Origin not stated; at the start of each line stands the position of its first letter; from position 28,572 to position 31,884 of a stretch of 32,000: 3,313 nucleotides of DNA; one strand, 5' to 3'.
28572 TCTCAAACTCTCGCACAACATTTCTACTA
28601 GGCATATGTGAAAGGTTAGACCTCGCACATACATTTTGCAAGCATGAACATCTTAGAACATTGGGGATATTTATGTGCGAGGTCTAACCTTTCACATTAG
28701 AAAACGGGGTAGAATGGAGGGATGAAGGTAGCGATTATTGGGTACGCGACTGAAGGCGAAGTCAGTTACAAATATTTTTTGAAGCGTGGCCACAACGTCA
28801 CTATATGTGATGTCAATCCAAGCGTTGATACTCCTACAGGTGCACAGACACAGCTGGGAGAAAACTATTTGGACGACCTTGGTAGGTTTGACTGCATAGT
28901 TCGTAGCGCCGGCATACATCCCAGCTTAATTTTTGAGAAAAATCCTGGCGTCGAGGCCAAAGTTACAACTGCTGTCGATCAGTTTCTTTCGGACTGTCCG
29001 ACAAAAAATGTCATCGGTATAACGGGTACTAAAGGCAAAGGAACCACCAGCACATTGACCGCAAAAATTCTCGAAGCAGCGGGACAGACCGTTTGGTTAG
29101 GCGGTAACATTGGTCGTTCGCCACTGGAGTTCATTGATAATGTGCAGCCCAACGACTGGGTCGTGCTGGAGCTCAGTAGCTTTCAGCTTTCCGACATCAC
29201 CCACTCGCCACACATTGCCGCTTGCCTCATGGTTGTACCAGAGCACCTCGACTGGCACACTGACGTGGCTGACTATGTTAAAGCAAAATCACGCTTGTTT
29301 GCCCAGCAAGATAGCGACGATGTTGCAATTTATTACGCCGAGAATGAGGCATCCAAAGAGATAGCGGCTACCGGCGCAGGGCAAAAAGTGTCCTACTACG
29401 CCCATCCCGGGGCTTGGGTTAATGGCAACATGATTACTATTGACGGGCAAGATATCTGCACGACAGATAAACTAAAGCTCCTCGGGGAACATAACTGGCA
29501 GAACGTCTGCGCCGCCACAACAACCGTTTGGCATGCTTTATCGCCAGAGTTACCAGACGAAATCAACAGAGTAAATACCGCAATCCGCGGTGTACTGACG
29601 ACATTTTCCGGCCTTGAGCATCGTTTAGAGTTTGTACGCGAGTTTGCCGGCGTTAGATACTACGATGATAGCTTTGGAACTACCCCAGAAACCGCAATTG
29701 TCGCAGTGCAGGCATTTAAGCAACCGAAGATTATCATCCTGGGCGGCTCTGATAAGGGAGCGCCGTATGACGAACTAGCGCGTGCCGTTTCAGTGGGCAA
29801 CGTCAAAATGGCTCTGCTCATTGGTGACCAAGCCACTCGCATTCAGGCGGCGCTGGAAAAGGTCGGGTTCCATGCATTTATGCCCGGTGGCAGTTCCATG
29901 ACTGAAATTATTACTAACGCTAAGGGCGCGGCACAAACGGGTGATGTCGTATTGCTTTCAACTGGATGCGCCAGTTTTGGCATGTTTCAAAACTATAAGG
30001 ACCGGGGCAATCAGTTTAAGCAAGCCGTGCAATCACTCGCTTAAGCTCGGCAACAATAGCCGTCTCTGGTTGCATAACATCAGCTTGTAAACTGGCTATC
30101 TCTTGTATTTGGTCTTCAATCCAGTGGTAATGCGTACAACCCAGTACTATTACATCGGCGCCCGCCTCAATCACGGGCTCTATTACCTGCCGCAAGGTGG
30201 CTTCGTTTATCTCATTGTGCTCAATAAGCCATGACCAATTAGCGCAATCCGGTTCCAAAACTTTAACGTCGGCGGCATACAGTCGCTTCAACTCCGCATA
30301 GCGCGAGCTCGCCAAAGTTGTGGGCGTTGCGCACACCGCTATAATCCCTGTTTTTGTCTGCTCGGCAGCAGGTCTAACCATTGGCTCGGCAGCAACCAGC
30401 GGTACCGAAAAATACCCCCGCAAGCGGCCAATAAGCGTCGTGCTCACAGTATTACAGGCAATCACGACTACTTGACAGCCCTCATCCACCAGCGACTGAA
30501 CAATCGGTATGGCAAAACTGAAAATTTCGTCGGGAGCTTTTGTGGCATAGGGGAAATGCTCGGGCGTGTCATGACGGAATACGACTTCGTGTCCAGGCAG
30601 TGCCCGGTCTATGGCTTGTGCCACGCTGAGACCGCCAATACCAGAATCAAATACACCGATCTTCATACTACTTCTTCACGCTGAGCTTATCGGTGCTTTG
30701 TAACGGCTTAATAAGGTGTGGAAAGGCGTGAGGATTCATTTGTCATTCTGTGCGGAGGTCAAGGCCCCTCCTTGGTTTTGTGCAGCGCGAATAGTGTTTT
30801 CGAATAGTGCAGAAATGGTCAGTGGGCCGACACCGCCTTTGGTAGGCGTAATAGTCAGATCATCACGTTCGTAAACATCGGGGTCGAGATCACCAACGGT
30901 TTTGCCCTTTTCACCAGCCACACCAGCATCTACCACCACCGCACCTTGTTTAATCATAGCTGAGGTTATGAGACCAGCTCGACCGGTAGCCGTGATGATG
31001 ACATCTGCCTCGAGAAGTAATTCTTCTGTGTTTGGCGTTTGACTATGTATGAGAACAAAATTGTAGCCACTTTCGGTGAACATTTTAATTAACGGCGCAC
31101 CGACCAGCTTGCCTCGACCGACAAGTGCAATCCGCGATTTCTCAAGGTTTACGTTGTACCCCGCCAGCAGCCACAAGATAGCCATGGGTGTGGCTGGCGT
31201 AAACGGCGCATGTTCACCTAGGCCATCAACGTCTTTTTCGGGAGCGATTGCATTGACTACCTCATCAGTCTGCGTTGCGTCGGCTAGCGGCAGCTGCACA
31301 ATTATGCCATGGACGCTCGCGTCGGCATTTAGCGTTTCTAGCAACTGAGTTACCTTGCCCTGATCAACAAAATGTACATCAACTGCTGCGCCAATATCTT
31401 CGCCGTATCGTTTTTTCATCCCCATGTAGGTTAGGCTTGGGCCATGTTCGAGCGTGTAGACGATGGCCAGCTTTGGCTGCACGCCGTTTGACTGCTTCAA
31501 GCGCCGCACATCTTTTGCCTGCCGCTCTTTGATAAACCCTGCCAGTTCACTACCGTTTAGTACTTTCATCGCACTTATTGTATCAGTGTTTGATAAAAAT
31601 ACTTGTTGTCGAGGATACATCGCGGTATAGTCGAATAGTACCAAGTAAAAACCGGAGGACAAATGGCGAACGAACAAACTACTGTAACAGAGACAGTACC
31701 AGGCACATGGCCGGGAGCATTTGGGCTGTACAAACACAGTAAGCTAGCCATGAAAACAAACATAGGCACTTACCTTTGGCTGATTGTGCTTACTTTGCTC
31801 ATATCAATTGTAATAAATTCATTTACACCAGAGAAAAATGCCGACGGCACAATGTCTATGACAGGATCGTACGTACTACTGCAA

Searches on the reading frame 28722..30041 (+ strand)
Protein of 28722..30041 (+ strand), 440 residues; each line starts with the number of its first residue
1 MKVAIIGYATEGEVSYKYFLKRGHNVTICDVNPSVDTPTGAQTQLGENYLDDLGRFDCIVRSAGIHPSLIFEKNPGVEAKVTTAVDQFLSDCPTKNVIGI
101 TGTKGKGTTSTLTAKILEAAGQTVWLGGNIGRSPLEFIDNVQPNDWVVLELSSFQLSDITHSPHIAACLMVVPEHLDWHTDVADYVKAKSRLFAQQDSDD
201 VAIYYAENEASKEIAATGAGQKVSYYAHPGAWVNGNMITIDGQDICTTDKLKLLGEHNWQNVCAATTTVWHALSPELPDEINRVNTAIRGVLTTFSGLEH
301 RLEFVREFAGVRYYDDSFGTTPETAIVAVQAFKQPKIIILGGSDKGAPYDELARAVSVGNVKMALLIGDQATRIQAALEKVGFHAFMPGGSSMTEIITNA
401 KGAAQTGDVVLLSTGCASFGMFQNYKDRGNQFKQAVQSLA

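Call 101: search_protein_families(library=pfam, proteins=[window:28722-30041:+], max_evalue=0.01)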
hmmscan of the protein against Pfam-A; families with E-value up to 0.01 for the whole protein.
window:28722-30041:+ (440 aa): 2 families
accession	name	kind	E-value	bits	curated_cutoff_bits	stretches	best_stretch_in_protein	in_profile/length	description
PF08245.18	Mur_ligase_M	-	6.8e-23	82.1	24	1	100-268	1-199/200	Mur ligase middle domain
PF02875.26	Mur_ligase_C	-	1.2e-12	49.1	28.4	1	300-413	1-124/127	Mur ligase, glutamate ligase domain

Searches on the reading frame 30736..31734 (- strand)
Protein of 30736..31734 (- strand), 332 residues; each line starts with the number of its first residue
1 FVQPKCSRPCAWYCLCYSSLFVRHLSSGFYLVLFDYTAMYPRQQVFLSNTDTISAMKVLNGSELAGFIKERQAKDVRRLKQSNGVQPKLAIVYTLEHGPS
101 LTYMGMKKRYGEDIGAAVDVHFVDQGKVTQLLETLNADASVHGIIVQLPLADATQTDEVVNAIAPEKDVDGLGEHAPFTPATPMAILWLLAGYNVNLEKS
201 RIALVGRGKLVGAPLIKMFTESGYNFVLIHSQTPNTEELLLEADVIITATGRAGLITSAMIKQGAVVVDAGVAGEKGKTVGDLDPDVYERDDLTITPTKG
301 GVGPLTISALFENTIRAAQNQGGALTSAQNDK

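Call 113: search_protein_families(library=pfam, proteins=[window:30736-31734:-], max_evalue=0.001)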
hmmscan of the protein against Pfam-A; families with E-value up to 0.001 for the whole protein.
window:30736-31734:- (332 aa): 2 families
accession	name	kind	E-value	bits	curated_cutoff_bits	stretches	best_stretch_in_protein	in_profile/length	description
PF02882.25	THF_DHG_CYH_C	-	5.7e-39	133.4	27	1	177-321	14-159/160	Tetrahydrofolate dehydrogenase/cyclohydrolase, NAD(P)-binding domain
PF00763.28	THF_DHG_CYH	-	5.6e-24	85.1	32.8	1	59-170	1-115/115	Tetrahydrofolate dehydrogenase/cyclohydrolase, catalytic domain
